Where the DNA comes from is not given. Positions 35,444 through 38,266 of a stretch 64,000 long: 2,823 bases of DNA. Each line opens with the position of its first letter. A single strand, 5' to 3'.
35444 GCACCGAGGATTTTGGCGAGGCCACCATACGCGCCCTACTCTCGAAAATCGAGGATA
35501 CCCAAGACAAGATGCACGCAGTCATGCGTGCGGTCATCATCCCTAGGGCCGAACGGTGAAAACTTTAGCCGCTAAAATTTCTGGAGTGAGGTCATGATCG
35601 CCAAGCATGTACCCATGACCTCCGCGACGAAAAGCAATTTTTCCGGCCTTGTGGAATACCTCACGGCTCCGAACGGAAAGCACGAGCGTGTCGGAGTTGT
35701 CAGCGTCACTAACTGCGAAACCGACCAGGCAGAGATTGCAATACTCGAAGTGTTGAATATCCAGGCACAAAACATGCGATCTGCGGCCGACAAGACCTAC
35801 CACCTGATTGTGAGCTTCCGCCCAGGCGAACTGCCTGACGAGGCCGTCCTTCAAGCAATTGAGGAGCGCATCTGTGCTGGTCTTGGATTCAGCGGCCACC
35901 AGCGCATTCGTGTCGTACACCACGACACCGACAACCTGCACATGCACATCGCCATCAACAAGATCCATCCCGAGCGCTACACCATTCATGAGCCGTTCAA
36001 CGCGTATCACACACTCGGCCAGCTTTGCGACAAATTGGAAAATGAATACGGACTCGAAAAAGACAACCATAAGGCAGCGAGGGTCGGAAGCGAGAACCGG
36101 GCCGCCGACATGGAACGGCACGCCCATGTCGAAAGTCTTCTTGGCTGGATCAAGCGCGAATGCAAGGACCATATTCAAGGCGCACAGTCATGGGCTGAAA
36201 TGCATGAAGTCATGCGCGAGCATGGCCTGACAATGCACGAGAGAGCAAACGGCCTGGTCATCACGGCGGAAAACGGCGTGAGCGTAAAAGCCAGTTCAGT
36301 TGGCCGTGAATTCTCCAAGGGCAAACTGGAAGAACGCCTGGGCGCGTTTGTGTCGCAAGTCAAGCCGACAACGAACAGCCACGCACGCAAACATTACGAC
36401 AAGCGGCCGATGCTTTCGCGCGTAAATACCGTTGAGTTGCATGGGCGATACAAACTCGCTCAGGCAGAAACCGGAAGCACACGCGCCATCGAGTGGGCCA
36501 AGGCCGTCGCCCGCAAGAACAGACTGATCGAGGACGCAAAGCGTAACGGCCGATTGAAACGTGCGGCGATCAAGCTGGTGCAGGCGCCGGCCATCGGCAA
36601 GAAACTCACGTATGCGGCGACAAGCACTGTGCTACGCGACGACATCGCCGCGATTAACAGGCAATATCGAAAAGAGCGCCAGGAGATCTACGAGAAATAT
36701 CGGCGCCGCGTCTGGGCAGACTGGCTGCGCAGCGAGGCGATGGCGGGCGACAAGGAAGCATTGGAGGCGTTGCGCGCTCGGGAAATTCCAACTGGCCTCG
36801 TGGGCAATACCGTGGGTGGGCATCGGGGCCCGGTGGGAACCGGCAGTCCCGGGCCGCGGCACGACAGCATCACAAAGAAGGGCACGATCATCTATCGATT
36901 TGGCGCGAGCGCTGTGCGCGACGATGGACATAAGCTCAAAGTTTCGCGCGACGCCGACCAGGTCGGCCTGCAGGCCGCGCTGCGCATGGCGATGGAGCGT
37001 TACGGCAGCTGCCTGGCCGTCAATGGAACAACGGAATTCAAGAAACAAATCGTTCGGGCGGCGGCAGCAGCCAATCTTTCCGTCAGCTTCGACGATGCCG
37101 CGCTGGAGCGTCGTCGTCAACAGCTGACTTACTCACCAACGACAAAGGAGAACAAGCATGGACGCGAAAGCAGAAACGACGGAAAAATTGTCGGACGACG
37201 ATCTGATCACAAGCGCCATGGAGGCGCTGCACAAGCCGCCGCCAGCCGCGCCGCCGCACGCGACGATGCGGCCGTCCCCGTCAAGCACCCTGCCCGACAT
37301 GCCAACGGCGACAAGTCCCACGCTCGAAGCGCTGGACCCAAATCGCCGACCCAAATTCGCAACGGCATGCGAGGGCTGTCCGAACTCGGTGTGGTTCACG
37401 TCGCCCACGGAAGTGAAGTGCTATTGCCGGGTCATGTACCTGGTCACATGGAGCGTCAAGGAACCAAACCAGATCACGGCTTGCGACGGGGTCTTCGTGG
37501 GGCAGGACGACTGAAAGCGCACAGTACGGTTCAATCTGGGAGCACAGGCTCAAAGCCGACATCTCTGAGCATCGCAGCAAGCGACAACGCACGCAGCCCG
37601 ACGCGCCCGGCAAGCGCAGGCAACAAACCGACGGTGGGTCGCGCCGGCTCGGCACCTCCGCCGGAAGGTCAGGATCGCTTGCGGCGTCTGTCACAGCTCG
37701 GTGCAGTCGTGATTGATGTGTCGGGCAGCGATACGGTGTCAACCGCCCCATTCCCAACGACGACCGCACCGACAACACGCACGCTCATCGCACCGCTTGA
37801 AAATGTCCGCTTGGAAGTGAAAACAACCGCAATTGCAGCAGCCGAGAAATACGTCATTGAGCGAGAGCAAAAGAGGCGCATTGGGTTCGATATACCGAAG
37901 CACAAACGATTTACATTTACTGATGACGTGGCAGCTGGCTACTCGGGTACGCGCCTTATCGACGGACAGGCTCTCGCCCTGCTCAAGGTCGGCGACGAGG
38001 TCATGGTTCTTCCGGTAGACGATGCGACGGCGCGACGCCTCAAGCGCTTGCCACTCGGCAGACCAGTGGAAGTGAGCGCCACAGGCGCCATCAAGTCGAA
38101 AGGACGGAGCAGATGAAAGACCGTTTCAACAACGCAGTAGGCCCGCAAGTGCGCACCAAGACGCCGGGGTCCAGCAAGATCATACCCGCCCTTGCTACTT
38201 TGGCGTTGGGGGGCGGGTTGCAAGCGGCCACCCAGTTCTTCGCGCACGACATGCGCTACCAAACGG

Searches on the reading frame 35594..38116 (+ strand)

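Call 12: search_protein_families(library=pfam, proteins=[window:35594-38116:+], max_evalue=0.001)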
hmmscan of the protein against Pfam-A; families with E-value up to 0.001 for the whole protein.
window:35594-38116:+ (840 aa): 4 families
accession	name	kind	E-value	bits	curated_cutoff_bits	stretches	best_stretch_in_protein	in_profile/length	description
PF22863.1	TraI_middle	-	4.6e-38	129.7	27.6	1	167-254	1-88/89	TraI-like middle domain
PF22287.2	TraI-like_C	-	8.9e-34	115.7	28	1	749-834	1-85/85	TraI-like C-terminal domain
PF03432.20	Relaxase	-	2.3e-33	115.7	24.6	1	22-154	1-132/132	MobA/VirD2-like, nuclease domain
PF18821.6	LPD7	-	1.6e-23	82.9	27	1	424-511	5-91/92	Large polyvalent protein-associated domain 7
